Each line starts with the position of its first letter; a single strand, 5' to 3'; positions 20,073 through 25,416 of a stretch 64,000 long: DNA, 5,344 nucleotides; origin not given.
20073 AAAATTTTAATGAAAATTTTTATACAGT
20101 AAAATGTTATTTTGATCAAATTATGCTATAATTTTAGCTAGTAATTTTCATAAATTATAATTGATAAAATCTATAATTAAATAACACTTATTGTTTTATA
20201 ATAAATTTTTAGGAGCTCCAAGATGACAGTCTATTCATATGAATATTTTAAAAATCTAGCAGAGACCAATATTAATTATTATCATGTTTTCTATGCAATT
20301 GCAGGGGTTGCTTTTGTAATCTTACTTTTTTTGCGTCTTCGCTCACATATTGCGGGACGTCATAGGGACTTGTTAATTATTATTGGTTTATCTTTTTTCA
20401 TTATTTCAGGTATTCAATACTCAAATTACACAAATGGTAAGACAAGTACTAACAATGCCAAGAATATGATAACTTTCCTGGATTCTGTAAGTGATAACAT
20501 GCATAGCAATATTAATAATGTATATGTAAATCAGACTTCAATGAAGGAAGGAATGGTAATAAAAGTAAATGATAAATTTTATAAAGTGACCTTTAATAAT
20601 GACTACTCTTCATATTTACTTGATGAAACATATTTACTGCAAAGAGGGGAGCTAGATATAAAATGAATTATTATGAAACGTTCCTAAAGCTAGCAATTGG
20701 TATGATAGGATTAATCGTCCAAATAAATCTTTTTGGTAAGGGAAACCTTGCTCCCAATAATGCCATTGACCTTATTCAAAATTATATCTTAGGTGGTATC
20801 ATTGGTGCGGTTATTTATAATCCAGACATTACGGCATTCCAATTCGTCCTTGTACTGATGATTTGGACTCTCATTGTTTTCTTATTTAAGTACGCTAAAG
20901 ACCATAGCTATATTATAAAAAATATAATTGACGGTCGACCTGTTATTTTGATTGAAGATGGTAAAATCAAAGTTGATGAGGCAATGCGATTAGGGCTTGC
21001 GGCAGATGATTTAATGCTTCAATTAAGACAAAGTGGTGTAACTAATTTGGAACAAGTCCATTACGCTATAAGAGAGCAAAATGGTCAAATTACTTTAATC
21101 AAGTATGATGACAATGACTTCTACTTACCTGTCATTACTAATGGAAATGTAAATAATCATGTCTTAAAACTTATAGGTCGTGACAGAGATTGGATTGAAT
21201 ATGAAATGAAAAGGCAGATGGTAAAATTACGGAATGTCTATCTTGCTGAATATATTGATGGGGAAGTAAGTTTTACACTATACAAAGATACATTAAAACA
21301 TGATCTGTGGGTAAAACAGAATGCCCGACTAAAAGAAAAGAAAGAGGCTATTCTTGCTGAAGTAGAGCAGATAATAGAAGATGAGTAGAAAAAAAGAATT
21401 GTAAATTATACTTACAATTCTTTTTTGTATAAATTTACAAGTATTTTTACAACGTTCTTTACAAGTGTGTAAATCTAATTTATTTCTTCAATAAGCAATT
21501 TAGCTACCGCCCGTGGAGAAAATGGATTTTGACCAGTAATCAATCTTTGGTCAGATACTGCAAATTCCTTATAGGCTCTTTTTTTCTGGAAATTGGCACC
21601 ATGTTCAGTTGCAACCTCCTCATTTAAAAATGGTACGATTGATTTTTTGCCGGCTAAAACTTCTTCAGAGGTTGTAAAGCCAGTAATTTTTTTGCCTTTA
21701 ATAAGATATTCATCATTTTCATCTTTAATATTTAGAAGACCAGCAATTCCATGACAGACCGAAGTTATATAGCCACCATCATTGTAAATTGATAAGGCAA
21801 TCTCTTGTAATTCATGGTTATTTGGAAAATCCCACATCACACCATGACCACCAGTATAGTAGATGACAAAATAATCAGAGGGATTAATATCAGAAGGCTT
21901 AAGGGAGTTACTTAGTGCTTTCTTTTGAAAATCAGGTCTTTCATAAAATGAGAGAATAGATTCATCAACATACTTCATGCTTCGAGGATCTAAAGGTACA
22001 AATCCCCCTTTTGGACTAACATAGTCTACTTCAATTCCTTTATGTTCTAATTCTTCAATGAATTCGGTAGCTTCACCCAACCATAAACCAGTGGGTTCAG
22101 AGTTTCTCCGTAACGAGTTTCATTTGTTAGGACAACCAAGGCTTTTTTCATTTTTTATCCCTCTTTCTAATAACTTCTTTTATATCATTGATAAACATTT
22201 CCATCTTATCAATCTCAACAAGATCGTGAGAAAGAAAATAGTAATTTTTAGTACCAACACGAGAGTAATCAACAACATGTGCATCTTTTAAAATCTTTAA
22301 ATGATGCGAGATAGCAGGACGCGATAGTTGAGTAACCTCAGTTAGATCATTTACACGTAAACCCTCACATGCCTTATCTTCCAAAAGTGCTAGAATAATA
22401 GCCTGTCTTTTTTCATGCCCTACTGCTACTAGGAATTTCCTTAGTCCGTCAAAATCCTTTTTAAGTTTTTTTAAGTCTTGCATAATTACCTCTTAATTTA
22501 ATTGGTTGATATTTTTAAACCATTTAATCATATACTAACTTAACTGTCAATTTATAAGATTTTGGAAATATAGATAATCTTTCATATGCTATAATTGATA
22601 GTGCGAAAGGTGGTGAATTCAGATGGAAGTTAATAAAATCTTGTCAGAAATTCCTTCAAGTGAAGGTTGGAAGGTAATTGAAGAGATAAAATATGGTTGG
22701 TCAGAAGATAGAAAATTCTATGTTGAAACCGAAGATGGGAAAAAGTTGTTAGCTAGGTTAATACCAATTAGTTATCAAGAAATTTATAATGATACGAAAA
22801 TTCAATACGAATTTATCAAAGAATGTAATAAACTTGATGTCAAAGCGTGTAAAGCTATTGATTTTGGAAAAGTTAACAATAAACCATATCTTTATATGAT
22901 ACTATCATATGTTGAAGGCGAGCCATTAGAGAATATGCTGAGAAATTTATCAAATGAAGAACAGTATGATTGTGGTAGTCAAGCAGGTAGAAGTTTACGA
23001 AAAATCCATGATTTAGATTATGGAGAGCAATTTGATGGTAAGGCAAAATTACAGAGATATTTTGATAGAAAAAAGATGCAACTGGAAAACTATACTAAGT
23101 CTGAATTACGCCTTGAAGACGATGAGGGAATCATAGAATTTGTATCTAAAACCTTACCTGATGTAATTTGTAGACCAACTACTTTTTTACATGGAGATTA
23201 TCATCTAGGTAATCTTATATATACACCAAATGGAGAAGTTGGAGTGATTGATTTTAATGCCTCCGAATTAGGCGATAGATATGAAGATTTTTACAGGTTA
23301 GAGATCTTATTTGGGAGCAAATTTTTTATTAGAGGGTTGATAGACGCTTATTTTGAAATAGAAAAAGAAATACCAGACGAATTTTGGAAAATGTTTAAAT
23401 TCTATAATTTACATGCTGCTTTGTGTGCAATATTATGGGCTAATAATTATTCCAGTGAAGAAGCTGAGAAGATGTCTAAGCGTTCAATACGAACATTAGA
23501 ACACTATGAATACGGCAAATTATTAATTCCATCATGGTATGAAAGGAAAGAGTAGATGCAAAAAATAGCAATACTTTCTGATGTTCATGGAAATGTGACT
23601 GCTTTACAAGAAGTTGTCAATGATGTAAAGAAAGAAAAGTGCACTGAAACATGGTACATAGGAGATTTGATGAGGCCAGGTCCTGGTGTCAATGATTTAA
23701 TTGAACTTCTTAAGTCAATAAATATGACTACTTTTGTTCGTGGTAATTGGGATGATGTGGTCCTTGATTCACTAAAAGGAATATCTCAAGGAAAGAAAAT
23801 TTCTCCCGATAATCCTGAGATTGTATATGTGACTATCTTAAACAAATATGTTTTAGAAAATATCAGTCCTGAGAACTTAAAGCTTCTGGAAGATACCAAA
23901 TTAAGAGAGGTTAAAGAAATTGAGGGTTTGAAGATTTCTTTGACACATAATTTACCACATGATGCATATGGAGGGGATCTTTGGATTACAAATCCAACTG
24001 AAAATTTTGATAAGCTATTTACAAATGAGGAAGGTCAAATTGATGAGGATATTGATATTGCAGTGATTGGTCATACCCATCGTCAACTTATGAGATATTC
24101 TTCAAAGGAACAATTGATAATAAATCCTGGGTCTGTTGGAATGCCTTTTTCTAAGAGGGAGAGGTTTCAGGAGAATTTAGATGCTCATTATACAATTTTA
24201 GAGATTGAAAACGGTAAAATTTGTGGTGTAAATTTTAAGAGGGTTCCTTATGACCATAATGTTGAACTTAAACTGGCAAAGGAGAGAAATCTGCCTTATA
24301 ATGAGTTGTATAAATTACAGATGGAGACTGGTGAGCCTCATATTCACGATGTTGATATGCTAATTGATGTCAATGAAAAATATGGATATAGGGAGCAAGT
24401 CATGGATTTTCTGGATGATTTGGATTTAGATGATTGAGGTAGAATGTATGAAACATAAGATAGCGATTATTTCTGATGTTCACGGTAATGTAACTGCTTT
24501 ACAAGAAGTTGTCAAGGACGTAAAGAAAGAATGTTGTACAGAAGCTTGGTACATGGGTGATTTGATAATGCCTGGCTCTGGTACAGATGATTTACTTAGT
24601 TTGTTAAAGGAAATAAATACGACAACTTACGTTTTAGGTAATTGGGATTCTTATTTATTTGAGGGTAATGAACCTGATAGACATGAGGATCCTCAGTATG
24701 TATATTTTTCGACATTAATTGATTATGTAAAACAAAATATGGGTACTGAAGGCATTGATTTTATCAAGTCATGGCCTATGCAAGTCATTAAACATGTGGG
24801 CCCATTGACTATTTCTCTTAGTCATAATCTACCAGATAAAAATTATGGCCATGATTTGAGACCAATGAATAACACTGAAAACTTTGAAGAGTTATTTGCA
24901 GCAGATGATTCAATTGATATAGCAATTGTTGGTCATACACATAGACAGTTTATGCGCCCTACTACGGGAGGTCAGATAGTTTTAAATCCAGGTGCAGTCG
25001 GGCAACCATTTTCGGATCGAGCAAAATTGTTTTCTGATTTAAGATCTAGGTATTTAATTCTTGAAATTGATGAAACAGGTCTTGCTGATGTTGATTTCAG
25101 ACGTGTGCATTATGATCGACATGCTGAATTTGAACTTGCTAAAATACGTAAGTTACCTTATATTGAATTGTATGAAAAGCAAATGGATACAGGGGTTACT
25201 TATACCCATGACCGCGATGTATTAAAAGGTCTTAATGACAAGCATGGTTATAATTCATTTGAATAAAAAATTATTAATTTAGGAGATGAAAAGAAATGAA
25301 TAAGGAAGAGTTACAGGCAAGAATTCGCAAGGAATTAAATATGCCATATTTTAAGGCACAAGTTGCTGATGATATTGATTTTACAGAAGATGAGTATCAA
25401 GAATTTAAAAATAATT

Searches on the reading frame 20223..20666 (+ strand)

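Call 34: search_protein_families(library=pfam, proteins=[window:20223-20666:+], max_evalue=0.00001)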
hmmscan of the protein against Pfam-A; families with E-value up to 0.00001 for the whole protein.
window:20223-20666:+ (147 aa): 1 family
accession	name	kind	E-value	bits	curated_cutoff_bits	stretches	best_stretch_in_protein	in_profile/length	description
PF11694.13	DUF3290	-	4.9e-35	121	31.3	1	3-141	2-140/144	Protein of unknown function (DUF3290)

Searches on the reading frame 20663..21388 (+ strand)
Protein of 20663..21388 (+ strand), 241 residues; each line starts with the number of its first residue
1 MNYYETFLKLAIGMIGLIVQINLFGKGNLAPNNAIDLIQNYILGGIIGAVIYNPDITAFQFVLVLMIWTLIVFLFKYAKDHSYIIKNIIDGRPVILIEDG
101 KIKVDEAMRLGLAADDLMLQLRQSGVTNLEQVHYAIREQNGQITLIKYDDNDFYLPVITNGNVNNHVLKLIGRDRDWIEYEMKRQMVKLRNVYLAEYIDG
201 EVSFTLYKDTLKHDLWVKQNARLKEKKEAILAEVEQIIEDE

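Call 34: search_protein_families(library=pfam, proteins=[window:20663-21388:+], max_evalue=0.00001)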
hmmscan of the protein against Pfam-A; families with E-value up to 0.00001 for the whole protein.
window:20663-21388:+ (241 aa): 2 families
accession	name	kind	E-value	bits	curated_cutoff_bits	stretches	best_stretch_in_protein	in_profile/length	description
PF04239.17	DUF421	-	9.3e-35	119.3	23.6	1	81-197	2-128/129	YetF C-terminal domain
PF20730.2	YetF_N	-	5.6e-25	87.4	26.5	1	3-77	1-75/76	YetF N-terminal transmembrane domain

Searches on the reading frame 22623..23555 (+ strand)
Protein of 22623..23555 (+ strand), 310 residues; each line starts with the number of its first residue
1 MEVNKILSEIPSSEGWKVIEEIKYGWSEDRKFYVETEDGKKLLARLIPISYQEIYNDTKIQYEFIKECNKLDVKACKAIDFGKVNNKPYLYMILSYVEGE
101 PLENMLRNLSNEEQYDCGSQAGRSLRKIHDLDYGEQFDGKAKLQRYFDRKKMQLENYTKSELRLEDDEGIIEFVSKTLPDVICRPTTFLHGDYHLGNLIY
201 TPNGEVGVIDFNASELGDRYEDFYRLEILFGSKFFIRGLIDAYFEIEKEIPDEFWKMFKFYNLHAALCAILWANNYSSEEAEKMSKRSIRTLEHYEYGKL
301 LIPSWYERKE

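Call 40: search_protein_families(library=pfam, proteins=[window:22623-23555:+], max_evalue=1e-8)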
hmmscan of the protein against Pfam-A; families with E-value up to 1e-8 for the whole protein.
window:22623-23555:+ (310 aa): 1 family
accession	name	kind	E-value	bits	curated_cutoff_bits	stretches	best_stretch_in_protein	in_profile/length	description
PF01636.29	APH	-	3.4e-28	99.5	23.2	1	20-237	3-223/239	Phosphotransferase enzyme family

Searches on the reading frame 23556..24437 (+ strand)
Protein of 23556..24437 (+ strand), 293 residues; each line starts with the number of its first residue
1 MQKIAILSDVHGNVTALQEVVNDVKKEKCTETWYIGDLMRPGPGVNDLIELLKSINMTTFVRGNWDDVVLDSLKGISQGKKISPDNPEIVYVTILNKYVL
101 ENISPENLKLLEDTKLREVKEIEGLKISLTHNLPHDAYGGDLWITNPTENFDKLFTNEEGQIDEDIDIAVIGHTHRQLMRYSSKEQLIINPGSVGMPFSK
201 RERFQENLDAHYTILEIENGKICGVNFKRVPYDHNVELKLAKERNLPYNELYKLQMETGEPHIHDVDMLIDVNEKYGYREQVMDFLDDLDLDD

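Call 40: search_protein_families(library=pfam, proteins=[window:23556-24437:+], max_evalue=1e-8)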
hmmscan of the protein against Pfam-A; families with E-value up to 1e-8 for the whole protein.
window:23556-24437:+ (293 aa): 2 families
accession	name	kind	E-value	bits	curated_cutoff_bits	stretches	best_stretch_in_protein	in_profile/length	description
PF12850.12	Metallophos_2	-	8.3e-19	68.6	27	1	3-218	2-152/154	Calcineurin-like phosphoesterase superfamily domain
PF00149.33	Metallophos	-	1.5e-09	39.1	21.5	1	3-176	2-190/191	Calcineurin-like phosphoesterase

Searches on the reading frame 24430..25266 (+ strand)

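Call 40: search_protein_families(library=pfam, proteins=[window:24430-25266:+], max_evalue=1e-8)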
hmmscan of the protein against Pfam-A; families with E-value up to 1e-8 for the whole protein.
window:24430-25266:+ (278 aa): 2 families
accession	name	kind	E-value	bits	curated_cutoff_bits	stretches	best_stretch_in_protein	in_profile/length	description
PF12850.12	Metallophos_2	-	1.2e-17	64.8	27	1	10-197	2-142/154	Calcineurin-like phosphoesterase superfamily domain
PF00149.33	Metallophos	-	7.4e-10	40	21.5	1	10-172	2-190/191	Calcineurin-like phosphoesterase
